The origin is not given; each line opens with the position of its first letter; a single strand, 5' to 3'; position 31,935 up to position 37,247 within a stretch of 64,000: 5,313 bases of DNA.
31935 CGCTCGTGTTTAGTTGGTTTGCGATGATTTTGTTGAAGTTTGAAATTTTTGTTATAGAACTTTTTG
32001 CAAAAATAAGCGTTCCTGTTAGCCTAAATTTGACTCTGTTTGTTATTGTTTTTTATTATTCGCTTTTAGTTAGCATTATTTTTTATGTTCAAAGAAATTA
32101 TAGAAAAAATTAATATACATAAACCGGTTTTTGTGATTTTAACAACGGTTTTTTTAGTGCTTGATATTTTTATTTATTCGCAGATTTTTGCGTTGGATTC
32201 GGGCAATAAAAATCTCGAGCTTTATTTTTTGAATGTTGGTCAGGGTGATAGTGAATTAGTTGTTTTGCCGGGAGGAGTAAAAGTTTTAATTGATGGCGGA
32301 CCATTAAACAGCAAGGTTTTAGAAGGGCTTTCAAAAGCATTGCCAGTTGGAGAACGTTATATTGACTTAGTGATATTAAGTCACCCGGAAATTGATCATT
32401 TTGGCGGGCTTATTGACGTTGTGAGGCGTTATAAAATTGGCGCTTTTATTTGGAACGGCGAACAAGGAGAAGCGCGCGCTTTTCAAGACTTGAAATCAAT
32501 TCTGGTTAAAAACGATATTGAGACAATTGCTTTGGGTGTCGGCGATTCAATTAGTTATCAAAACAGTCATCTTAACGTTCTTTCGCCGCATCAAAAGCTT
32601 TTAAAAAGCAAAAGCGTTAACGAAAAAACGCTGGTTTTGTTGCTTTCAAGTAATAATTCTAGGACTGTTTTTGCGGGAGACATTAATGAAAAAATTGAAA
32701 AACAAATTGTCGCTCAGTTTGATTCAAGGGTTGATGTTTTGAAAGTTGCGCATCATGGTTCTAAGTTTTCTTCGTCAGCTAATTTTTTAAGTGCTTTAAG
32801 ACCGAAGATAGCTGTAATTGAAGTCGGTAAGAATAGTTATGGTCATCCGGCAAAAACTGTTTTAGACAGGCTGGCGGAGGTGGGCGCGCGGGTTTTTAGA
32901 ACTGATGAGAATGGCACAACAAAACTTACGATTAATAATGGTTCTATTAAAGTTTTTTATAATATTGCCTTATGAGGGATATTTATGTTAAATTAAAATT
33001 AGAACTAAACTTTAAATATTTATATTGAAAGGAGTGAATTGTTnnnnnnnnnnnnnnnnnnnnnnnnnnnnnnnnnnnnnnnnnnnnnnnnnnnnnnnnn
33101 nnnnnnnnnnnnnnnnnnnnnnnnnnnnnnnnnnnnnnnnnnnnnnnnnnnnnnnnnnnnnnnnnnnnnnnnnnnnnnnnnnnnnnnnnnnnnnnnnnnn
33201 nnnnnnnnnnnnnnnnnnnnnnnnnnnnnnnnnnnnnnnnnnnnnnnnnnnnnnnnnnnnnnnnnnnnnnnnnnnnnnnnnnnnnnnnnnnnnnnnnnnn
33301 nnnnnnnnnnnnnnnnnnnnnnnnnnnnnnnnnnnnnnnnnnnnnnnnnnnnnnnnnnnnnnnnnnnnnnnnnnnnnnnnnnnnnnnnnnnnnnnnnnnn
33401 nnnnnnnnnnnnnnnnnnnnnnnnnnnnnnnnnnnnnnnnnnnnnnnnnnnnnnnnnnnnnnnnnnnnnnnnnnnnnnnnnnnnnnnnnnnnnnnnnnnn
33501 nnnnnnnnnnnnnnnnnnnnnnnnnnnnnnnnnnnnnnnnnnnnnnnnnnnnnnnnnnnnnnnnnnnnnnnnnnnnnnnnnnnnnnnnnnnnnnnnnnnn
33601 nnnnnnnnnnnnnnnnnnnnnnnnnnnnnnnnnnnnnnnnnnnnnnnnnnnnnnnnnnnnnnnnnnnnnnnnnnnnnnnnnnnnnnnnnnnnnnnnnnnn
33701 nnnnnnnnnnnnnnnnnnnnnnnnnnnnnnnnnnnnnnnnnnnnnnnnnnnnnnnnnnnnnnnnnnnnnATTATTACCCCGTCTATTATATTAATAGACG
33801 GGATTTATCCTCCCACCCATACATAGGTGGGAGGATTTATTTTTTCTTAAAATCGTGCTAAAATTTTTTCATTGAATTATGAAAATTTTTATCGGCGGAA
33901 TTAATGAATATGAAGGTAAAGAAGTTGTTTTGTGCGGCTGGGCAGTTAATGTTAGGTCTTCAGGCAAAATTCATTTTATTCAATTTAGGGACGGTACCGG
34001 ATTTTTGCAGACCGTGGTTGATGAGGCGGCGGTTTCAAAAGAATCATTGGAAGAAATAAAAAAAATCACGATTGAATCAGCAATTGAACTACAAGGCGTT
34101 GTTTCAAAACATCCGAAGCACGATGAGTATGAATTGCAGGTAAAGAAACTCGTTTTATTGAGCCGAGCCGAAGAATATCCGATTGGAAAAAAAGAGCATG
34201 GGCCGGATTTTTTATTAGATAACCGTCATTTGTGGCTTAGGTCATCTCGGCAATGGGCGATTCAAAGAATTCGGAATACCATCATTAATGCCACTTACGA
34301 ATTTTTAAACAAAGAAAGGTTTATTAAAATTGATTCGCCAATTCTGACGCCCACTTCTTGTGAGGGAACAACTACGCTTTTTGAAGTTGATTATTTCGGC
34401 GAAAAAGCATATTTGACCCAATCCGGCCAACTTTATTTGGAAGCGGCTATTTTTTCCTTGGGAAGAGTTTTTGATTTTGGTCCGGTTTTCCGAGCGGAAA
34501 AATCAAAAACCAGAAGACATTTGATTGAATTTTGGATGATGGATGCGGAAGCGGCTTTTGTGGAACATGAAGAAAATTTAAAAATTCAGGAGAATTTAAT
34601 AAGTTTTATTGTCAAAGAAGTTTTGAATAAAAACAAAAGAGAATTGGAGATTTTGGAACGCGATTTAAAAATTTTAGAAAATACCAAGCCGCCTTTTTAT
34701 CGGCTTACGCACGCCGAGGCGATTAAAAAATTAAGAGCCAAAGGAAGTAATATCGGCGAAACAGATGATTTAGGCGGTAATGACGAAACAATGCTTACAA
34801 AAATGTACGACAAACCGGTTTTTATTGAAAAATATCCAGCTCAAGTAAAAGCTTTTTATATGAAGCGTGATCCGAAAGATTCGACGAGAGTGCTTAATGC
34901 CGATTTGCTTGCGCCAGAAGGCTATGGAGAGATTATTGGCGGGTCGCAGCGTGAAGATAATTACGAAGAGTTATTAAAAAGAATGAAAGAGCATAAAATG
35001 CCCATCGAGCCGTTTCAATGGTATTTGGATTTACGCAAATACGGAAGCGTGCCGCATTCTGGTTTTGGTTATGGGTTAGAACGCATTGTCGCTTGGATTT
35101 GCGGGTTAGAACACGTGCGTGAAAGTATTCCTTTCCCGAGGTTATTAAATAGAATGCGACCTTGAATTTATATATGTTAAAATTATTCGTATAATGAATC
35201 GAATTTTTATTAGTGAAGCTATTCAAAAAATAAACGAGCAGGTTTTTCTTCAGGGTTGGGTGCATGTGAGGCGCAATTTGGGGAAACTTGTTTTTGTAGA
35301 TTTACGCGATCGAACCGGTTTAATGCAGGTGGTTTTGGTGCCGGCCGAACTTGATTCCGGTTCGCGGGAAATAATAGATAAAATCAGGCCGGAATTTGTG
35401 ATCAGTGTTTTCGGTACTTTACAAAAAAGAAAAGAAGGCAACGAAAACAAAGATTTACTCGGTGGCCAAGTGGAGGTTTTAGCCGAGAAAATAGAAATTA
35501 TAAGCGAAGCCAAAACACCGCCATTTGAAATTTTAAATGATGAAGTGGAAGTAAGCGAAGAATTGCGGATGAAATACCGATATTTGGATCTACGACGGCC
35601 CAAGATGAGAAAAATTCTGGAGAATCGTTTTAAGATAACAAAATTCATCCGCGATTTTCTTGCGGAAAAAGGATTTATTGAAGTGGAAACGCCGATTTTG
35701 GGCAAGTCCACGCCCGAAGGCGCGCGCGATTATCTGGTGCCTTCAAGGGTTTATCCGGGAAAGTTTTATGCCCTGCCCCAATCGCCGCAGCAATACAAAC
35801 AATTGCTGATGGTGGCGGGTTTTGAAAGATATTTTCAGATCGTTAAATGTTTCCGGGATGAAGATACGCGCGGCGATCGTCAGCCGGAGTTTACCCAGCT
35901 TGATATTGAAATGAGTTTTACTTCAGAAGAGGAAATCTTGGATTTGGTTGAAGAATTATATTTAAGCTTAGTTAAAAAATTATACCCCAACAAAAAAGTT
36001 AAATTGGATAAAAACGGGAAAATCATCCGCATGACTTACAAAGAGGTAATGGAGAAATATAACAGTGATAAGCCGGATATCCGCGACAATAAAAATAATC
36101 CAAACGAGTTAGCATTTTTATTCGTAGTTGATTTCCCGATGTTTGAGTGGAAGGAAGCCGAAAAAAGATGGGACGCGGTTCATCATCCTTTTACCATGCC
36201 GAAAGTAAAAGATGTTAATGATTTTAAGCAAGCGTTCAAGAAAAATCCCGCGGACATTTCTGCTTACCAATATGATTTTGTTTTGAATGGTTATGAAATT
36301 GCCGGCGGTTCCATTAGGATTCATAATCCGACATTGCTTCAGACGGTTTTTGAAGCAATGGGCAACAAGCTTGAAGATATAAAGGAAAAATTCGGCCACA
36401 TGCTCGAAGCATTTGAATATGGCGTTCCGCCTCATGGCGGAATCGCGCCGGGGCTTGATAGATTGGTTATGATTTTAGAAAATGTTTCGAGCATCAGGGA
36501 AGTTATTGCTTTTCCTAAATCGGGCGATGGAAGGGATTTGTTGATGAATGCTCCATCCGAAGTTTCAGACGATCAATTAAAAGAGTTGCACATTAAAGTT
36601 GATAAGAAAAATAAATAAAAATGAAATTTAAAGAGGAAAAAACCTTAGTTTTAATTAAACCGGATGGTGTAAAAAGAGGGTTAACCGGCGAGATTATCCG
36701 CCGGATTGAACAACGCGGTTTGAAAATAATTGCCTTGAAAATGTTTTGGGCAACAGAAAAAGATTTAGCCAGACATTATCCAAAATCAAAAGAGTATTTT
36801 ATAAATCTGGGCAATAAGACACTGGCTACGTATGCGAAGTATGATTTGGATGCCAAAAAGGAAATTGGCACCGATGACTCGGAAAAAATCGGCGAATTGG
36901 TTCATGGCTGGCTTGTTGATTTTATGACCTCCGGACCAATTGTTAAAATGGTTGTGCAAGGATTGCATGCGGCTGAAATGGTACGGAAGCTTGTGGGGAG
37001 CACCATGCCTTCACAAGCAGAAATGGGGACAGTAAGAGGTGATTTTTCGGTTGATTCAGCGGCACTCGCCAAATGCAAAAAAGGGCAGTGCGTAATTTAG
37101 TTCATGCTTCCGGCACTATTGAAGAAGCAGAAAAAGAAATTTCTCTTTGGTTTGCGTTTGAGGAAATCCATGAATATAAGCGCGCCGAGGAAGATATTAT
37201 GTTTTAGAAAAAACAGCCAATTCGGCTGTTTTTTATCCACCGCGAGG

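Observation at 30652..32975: ComEC competence channel split into four ORFs at homopolymer-adjacent sites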

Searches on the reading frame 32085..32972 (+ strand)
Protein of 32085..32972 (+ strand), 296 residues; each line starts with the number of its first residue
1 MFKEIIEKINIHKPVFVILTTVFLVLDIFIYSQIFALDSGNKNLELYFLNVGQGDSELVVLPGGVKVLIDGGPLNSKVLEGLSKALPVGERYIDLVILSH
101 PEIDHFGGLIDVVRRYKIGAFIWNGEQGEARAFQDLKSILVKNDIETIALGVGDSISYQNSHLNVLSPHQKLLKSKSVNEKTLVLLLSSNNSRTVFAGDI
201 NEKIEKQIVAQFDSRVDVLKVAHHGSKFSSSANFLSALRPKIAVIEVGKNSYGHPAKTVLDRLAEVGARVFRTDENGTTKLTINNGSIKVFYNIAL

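Call 8: search_protein_families(library=pfam, proteins=[window:32085-32972:+], max_evalue=0.01)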
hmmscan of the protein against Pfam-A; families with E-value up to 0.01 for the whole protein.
window:32085-32972:+ (296 aa): 3 families
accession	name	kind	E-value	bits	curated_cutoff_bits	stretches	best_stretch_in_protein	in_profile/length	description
PF00753.33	Lactamase_B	-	1.9e-10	41.4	22.7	1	51-121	3-72/196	Metallo-beta-lactamase superfamily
PF12706.13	Lactamase_B_2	-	1.2e-06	28.7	27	1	67-218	3-159/200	Beta-lactamase superfamily domain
PF16661.11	Lactamase_B_6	-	0.0073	16.1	27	0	64-114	6-57/193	Metallo-beta-lactamase superfamily domain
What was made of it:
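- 32085..32975 (+): Separate MBL-fold gene (296 aa) with an N-terminal transmembrane helix. It corresponds to the ComEC C-terminal nuclease domain. Its motif is HPEIDH rather than HxHxDH. It is intact. Pfam Lactamase_B (call 8).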

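Call 9: find_encoding_contigs(protein=window:32085-32972:+, flank=5000, max_places=10)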
Protein window:32085-32972:+ (296 aa): no gene with exactly this product is on record in the collection.

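Call 18: find_related_loci(query=window:32085-32972:+, collection=genome_contigs, flank=10000)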
Query window:32085-32972:+ (296 aa) in genome_contigs; peptide patterns used: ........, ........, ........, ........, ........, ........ (x = any residue, [..] = any of these).
315 stretches matched a pattern; 76 encode a relative of the query (tblastn E <= 1e-3); 76 distinct loci.
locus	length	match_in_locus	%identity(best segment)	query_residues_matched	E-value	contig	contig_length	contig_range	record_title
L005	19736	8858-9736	69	1-293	2e-124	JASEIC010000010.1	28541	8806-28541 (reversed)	MAG: Patescibacteria group bacterium isolate Yes70-39 NODE_10_length_28541_cov_116.869655, whole genome shotgun sequence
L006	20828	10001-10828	52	16-291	2e-93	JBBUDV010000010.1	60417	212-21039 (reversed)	MAG: Patescibacteria group bacterium isolate H41-bin049 H41_bin049_000000000010, whole genome shotgun sequence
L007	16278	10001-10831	49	17-293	1e-90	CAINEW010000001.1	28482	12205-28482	uncultured bacterium isolate LaPlata_bin-0818 genome assembly, contig: bin-0818:01/29, whole genome shotgun sequence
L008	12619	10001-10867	52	1-291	2e-90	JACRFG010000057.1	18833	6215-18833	MAG: Candidatus Jorgensenbacteria bacterium isolate NC_groundwater_1719_Pr3_B-0.1um_43_9 SR-2_scaffold_141_2151261, whol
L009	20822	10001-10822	52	18-291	9e-90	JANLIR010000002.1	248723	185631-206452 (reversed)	MAG: Candidatus Wolfebacteria bacterium isolate S40-20 k99_361655, whole genome shotgun sequence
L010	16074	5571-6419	47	8-291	4e-88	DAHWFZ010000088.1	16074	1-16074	MAG TPA_asm: Candidatus Wolfebacteria bacterium isolate clean1250 k141_2349178, whole genome shotgun sequence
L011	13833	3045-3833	50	27-291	9e-86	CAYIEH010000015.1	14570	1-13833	MAG TPA_asm: uncultured Candidatus Saccharibacteria bacterium isolate ERP119705_co18_240 genome assembly, contig: NODE_5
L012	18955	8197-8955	55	30-285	2e-85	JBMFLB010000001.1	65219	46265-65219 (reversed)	MAG: Minisyncoccia bacterium isolate KM4336-38 NODE_1_length_65219_cov_3.050674, whole genome shotgun sequence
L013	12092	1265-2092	49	17-291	3e-83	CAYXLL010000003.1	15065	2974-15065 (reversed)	MAG TPA_asm: uncultured Candidatus Saccharibacteria bacterium isolate binchicken_co265_369 genome assembly, contig: NODE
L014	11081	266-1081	46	16-291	2e-81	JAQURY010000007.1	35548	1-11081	MAG: Candidatus Paceibacterota bacterium isolate STD1_84 NODE_2350_length_35548_cov_4.714181_Sandtown_D1, whole genome s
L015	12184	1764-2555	51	27-291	1e-80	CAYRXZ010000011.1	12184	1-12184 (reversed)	MAG TPA_asm: uncultured Candidatus Saccharibacteria bacterium isolate SRP178699_co1_226 genome assembly, contig: NODE_70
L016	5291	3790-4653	44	1-291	2e-77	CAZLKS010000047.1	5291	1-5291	MAG TPA_asm: uncultured Candidatus Saccharibacteria bacterium isolate SRP278252_co2_270 genome assembly, contig: NODE_33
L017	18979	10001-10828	45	17-291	1e-76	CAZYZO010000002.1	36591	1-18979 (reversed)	MAG TPA_asm: uncultured Candidatus Saccharibacteria bacterium isolate binchicken_co34_320 genome assembly, contig: NODE_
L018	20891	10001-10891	46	2-295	7e-76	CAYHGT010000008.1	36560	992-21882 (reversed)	MAG TPA_asm: uncultured Candidatus Saccharibacteria bacterium isolate ERP119705_co11_448 genome assembly, contig: NODE_9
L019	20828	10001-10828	48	15-291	1e-74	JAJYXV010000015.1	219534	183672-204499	MAG: bacterium isolate FK3.bin69 NODE_53_length_219534_cov_2.106150, whole genome shotgun sequence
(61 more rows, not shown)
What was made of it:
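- If the window's MAG was made the same way, indel errors would be rare (call 18; inference).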

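Call 50: list_cluster_members(proteins=[P0121, window:32085-32972:+, window:29244-30410:+, window:31035-31868:+, window:30676-30999:+, window:30652-30999:+, window:36621-37097:+, window:42518-44620:+, window:33879-35162:+, window:31862-32110:+])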
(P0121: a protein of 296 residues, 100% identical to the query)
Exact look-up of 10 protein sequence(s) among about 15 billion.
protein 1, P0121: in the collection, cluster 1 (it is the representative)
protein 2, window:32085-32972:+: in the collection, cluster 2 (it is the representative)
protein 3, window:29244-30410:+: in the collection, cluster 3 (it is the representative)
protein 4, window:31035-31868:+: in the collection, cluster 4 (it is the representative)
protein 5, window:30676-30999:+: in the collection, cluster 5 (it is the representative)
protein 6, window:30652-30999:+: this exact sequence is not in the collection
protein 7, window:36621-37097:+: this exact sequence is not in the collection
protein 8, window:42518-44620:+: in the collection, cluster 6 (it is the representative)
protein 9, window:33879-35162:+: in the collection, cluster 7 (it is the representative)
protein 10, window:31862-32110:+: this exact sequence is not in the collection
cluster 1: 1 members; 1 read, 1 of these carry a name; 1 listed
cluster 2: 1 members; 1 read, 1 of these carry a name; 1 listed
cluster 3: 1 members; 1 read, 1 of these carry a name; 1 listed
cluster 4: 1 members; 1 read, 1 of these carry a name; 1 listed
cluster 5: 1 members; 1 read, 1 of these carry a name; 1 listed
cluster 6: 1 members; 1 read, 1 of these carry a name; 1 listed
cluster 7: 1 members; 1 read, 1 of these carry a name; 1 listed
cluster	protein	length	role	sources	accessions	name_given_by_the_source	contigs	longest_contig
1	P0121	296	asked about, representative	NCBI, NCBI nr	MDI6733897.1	MAG: hypothetical protein QMD50_00170 [Patescibacteria group bacterium] | hypothetical protein [Patescibacteria group bacterium]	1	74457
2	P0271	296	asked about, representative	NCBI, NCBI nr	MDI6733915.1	MAG: MBL fold metallo-hydrolase [Patescibacteria group bacterium] | MBL fold metallo-hydrolase [Patescibacteria group bacterium]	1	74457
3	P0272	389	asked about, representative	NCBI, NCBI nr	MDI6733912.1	MAG: tRNA 2-thiouridine(34) synthase MnmA [Patescibacteria group bacterium] | tRNA 2-thiouridine(34) synthase MnmA [Patescibacteria group bacterium]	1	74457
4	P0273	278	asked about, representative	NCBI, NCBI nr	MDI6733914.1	MAG: ComEC/Rec2 family competence protein [Patescibacteria group bacterium] | ComEC/Rec2 family competence protein [Patescibacteria group bacterium]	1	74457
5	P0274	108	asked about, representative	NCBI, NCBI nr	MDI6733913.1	MAG: hypothetical protein QMD50_00250 [Patescibacteria group bacterium] | hypothetical protein [Patescibacteria group bacterium]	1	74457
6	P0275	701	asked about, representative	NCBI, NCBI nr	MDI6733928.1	MAG: elongation factor G [Patescibacteria group bacterium] | elongation factor G [Patescibacteria group bacterium]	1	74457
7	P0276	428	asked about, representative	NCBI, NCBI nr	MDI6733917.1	MAG: asparagine--tRNA ligase [Patescibacteria group bacterium] | asparagine--tRNA ligase [Patescibacteria group bacterium]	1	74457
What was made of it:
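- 32085..32975 (+): Public annotation: MDI6733915.1 (call 50).
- Tried and rejected: Exact look-up among protein clusters did work (call 50).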

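Call 58: search_protein_families(library=ncbifam, proteins=[window:32085-32972:+], max_evalue=0.001)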
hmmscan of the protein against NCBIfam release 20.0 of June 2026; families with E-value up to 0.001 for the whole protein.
window:32085-32972:+ (296 aa): 5 families
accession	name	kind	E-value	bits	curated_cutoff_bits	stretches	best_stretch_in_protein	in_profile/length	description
TIGR00361.1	ComEC_Rec2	equivalog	9.7e-35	119.8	190.05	1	25-277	424-663/663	DNA internalization-related competence protein ComEC/Rec2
NF008580.0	PRK11539.1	equivalog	4.6e-17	61.6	969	1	28-289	487-734/758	ComEC family protein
NF049846.1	blaAHM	exception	4.7e-17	61.8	590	1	40-277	59-289/304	AHM family subclass B3-like metallo-beta-lactamase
NF041809.1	Avs1a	equivalog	6.2e-12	45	420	1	178-268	251-346/387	AVAST type 1 anti-phage system MBL fold metallo-hydrolase Avs1a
NF058524.1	6A-MBL_enzyme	equivalog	4.6e-07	29.3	220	0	49-111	2-75/346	anti-phage 6A-MBL system MBL-fold protein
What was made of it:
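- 32085..32975 (+): It maps to TIGR00361 positions 424-663 of 663 (call 58).
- The two ORFs map collinearly onto TIGR00361 (call 58).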

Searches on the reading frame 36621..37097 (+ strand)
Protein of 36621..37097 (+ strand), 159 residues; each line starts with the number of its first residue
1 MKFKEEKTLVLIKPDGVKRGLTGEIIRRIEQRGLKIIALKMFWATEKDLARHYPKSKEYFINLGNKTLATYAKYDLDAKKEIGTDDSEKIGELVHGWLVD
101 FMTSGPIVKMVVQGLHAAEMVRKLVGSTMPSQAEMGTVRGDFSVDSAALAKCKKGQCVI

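Call 58: search_protein_families(library=ncbifam, proteins=[window:36621-37097:+], max_evalue=0.001)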
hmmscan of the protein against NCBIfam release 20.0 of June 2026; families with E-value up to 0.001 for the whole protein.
window:36621-37097:+ (159 aa): 6 families
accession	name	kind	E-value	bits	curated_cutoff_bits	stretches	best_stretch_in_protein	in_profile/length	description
NF001908.0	PRK00668.1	equivalog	1.5e-33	115.5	155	2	5-60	3-60/141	nucleoside-diphosphate kinase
NF011112.0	PRK14540.1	equivalog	1.9e-29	102.2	202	2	88-145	52-109/135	nucleoside-diphosphate kinase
NF011115.0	PRK14543.1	equivalog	3.8e-27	95.2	287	2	84-153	56-125/169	nucleoside-diphosphate kinase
NF011116.0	PRK14545.1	equivalog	9.9e-19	67.9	217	2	95-143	60-108/139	nucleoside-diphosphate kinase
NF011113.0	PRK14541.1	equivalog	2.5e-18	66.5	255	2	94-142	57-105/140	nucleoside-diphosphate kinase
NF011114.0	PRK14542.1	equivalog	4.4e-15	55.6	250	2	6-53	2-49/137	nucleoside-diphosphate kinase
